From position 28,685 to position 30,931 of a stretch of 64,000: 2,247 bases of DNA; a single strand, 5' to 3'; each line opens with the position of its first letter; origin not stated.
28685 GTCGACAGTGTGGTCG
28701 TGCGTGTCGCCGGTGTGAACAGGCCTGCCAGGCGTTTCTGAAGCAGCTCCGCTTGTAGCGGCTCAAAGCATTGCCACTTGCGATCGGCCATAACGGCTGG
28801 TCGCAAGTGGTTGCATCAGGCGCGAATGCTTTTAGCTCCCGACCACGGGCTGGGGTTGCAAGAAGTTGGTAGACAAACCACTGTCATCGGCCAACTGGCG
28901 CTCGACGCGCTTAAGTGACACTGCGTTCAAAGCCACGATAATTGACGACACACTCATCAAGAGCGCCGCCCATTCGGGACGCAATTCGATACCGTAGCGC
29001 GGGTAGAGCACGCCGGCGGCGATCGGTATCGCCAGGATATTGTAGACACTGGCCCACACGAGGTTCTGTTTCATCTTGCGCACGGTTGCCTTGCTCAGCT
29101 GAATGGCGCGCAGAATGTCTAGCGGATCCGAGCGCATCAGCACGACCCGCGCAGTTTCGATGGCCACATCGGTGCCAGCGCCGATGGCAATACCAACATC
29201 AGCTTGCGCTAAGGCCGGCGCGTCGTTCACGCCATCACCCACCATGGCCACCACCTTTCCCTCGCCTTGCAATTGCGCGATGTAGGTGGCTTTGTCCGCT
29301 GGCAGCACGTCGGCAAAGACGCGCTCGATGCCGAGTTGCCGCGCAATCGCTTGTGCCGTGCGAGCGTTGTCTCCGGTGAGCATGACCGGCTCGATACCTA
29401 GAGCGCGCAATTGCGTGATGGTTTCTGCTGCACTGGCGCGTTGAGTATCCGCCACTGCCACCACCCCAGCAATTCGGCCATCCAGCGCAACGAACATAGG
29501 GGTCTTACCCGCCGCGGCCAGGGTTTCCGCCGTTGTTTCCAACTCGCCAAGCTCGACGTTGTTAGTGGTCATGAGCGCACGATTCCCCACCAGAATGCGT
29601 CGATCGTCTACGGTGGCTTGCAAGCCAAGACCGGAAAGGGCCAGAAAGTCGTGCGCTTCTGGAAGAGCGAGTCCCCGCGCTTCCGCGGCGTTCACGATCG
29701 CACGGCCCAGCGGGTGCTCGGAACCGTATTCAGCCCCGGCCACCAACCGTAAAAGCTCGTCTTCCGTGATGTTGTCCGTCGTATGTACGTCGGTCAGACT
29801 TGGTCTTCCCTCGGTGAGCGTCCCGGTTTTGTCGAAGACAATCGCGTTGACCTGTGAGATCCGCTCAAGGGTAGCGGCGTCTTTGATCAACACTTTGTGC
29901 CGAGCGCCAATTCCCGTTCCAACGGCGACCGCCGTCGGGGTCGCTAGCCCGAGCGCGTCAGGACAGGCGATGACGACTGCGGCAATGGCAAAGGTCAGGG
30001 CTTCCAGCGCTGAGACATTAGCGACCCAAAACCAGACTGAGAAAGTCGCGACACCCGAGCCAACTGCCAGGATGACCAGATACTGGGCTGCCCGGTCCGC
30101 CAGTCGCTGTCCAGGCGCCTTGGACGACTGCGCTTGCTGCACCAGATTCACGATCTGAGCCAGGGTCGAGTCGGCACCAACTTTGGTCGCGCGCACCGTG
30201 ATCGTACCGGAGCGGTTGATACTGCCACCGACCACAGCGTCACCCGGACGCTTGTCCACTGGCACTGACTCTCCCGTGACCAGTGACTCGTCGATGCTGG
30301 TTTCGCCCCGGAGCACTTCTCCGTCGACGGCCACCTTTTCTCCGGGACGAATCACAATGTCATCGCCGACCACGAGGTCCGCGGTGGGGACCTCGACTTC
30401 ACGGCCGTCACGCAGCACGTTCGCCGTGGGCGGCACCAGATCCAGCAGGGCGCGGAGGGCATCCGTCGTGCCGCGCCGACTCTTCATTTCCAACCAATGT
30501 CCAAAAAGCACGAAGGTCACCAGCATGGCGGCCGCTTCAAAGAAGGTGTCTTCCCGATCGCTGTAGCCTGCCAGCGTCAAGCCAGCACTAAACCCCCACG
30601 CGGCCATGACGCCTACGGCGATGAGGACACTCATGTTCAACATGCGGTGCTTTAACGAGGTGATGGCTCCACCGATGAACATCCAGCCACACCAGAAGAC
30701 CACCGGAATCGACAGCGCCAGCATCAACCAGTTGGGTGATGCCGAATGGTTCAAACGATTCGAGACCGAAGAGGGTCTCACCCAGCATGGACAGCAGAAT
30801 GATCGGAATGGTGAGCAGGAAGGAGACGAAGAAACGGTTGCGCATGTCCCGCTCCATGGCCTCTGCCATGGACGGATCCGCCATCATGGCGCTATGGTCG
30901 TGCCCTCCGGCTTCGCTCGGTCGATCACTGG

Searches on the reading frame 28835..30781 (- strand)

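Call 44: search_protein_families(library=pfam, proteins=[window:28835-30781:-], max_evalue=0.01)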
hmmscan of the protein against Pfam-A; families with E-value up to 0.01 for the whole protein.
window:28835-30781:- (649 aa): 4 families
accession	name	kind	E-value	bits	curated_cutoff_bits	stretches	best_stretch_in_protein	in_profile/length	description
PF00122.25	E1-E2_ATPase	-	1.4e-56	191.3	28.1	1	115-295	2-181/181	E1-E2 ATPase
PF00702.32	Hydrolase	-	8.4e-39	134.4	26.4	1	312-528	2-191/191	haloacid dehalogenase-like hydrolase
PF08282.18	Hydrolase_3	-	7e-05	23.1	20.9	1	503-548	198-243/255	haloacid dehalogenase-like hydrolase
PF12710.13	HAD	-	0.0088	16.9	27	0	449-511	88-150/189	haloacid dehalogenase-like hydrolase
